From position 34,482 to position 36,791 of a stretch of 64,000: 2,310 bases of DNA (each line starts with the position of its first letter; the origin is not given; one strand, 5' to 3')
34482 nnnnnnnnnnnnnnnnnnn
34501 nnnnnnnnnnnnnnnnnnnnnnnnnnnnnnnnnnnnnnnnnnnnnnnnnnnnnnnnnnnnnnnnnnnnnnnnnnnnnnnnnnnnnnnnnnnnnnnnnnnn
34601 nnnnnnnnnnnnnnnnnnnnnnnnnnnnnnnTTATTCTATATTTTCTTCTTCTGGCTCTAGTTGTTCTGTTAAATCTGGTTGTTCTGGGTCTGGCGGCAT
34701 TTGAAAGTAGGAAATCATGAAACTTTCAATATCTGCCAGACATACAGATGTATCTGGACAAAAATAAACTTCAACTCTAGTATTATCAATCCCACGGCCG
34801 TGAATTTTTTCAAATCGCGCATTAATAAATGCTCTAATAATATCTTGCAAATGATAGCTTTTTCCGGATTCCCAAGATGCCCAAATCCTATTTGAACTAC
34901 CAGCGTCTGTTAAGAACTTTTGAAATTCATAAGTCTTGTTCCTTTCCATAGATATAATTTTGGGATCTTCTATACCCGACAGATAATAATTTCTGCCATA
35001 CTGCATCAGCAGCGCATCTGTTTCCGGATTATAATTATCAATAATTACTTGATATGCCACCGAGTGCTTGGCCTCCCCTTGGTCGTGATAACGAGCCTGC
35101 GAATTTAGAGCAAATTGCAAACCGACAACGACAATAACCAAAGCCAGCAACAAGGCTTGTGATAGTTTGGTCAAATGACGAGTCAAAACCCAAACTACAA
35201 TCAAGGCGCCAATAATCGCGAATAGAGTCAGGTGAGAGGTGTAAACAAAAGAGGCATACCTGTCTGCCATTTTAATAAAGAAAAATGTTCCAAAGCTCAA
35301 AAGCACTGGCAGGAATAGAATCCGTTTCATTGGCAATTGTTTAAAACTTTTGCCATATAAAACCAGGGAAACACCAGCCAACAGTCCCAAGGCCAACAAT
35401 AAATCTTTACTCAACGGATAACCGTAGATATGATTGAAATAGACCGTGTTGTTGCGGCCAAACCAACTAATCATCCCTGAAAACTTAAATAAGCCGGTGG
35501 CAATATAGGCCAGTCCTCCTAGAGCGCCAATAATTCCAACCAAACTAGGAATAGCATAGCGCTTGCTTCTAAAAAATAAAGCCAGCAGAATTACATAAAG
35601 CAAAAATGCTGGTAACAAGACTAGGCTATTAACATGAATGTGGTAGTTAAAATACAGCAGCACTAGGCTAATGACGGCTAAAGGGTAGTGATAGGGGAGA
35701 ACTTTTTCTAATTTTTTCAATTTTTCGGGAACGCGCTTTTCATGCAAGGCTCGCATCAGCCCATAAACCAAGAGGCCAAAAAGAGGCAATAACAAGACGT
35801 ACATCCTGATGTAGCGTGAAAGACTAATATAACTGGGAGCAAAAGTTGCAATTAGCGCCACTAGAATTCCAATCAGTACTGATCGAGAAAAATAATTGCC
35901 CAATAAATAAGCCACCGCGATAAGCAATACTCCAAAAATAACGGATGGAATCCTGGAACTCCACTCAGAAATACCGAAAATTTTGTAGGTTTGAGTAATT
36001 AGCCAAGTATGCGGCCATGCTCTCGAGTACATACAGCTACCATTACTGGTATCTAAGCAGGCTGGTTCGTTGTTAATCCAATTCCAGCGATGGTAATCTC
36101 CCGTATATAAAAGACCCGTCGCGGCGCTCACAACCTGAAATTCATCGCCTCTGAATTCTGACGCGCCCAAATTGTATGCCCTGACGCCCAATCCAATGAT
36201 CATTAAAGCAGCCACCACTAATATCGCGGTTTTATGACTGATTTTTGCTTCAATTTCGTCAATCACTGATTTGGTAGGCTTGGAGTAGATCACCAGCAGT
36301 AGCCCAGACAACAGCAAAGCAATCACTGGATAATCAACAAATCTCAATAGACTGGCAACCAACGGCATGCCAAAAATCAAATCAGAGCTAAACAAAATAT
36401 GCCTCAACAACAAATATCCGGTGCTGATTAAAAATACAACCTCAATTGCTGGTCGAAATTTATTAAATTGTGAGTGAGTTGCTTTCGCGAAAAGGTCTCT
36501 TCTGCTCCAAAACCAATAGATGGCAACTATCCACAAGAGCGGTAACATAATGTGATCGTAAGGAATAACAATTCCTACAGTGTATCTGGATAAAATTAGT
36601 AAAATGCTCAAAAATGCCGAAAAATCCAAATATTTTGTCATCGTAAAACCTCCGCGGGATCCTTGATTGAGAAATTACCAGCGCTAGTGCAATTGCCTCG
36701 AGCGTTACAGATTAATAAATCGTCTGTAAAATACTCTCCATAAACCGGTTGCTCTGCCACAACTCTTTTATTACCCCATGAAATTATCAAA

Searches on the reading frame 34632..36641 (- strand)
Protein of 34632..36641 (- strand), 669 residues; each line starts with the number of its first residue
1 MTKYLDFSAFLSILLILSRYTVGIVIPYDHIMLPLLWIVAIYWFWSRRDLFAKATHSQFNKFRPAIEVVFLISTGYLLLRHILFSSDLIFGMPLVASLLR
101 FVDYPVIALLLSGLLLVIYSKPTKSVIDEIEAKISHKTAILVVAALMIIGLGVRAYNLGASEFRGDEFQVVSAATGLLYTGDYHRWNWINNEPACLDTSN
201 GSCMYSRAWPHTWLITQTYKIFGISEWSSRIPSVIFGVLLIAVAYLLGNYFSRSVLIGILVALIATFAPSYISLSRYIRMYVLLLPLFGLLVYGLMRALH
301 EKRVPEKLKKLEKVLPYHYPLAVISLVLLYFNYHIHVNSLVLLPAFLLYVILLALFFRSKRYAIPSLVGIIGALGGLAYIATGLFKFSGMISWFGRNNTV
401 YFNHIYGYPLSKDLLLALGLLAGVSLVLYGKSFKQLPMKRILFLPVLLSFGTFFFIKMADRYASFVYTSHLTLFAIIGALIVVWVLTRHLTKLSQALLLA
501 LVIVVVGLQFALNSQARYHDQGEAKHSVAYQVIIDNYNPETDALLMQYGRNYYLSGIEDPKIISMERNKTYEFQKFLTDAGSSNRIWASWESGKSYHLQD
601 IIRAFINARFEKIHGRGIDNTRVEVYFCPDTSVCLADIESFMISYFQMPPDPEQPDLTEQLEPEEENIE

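Call 4: search_protein_families(library=pfam, proteins=[window:34632-36641:-], max_evalue=0.01)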
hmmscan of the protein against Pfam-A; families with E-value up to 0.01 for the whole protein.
window:34632-36641:- (669 aa): 3 families
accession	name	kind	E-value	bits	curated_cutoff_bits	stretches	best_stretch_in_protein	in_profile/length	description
PF13231.12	PMT_2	-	1e-07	32.8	26.1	1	211-303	6-97/160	Dolichyl-phosphate-mannose-protein mannosyltransferase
PF02366.24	PMT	-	8.4e-06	25.9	22.7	1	214-285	68-141/245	Dolichyl-phosphate-mannose-protein mannosyltransferase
PF01004.24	Flavi_M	-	0.002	18.2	25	1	212-265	17-70/74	Flavivirus envelope glycoprotein M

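Call 10: search_protein_families(library=ncbifam, proteins=[window:34632-36641:-], max_evalue=0.01)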
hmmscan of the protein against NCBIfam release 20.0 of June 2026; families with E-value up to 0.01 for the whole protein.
window:34632-36641:- (669 aa): 1 family
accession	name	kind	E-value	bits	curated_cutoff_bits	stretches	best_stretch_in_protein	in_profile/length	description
TIGR03663.1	TIGR03663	subfamily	8.8e-08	31.6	126.25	1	217-347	61-174/435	flippase activity-associated protein Agl23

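Call 73: search_solved_structures(query=window:34632-36641:-, max_evalue=1)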
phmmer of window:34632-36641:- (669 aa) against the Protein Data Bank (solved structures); distinct sequences matched with E-value up to 1: 4.
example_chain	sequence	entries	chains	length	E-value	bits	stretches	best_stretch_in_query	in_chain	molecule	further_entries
7jyi_D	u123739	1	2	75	0.045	15.3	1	210-269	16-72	M protein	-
7yar_D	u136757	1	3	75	0.13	13.8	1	210-267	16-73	M protein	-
5gzr_D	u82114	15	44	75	0.15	13.6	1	210-269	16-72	strutural protein M | M protein | structural protein M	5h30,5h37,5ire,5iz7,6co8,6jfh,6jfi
6lnt_D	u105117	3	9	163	0.47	11.9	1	200-269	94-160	pre-membrane protein | Genome polyprotein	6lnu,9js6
